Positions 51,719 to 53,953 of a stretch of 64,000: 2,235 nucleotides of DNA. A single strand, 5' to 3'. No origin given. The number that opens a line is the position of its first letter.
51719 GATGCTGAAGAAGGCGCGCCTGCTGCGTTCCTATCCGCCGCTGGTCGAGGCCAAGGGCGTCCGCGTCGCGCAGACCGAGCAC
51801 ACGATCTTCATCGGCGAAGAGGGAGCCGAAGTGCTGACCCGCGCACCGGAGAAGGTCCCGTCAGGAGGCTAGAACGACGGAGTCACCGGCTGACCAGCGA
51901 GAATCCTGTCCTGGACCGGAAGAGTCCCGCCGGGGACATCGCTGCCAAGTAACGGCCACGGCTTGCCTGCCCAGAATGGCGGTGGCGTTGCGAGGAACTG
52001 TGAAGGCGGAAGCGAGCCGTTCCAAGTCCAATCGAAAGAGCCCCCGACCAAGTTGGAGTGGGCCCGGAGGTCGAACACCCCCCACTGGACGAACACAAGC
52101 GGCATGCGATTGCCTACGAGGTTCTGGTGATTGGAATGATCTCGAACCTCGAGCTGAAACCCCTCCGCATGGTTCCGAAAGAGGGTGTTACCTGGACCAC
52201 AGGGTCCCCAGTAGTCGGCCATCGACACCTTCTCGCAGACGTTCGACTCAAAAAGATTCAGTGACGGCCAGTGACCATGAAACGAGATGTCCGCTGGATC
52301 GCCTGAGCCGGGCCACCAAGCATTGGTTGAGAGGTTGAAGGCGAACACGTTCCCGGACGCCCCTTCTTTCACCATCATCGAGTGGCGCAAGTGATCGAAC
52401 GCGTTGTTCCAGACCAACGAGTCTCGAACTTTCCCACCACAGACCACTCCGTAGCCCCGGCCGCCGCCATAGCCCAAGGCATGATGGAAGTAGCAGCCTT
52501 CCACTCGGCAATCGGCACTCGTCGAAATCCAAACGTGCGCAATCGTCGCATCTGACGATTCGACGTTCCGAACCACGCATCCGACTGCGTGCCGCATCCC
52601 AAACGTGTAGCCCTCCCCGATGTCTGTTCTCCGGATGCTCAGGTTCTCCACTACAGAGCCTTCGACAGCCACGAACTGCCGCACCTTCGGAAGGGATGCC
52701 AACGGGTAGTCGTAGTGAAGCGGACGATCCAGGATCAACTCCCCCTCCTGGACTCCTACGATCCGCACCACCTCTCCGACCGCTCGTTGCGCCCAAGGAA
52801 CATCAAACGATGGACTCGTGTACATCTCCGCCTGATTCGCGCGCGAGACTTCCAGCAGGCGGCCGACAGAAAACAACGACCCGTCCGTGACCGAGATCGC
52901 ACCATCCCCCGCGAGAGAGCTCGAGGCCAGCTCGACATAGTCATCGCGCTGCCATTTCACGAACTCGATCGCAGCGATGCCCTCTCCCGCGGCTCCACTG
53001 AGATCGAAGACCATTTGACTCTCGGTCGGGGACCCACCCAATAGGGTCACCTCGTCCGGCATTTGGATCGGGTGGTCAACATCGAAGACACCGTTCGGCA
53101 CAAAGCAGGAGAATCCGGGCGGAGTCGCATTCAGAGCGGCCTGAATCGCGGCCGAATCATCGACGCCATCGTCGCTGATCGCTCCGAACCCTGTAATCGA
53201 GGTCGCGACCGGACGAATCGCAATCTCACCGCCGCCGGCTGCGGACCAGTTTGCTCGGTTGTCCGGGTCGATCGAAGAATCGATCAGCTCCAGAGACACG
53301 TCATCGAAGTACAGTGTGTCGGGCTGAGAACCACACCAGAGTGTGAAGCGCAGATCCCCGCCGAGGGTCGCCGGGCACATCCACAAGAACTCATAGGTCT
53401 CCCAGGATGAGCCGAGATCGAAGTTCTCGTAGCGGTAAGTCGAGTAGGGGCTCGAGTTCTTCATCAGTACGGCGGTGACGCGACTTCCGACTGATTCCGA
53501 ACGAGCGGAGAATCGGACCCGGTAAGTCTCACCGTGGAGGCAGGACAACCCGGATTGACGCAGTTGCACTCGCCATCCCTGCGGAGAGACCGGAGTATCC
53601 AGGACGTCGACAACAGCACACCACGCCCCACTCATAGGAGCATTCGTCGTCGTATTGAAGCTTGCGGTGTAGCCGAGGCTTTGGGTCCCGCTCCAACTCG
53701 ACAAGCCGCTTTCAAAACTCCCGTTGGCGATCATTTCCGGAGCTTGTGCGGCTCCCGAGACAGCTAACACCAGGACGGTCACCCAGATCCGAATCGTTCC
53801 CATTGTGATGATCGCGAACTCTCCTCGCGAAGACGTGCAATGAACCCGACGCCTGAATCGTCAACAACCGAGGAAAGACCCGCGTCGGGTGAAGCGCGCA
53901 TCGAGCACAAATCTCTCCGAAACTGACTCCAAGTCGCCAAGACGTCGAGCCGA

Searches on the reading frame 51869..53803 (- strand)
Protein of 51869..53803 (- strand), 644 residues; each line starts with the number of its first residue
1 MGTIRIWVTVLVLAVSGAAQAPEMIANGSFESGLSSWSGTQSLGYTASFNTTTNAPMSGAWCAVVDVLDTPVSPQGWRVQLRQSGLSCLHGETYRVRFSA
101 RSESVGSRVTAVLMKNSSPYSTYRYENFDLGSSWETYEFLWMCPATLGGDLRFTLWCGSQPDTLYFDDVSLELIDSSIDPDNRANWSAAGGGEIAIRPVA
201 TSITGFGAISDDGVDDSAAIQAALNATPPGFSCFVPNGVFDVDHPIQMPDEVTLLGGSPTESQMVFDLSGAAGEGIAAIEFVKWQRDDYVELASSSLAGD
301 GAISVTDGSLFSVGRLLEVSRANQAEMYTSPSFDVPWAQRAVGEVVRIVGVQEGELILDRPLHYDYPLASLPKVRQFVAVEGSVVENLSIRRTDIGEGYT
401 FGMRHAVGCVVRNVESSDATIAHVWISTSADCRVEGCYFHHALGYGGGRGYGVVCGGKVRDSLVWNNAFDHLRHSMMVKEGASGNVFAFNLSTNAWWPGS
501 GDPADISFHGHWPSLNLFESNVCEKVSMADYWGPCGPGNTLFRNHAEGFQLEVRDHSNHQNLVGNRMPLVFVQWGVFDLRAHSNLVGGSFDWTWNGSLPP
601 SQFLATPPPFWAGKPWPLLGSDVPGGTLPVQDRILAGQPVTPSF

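Call 59: search_protein_families(library=pfam, proteins=[window:51869-53803:-], max_evalue=0.0001)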
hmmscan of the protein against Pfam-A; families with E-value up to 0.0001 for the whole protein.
window:51869-53803:- (644 aa): 3 families
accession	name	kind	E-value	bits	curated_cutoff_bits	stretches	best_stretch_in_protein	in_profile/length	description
PF12708.12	Pect-lyase_RHGA_epim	-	1.4e-07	32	27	1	201-262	2-66/213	Rhamnogalacturonase A/epimerase, pectate lyase-like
PF02018.23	CBM_4_9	-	8.6e-07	29.8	25.9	1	23-147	2-123/136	Carbohydrate binding domain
PF24149.1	K1-lyase_Rider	-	7.4e-05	23.5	27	0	289-368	2-79/89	K1 capsule-specific polysaccharide lyase, Rider domain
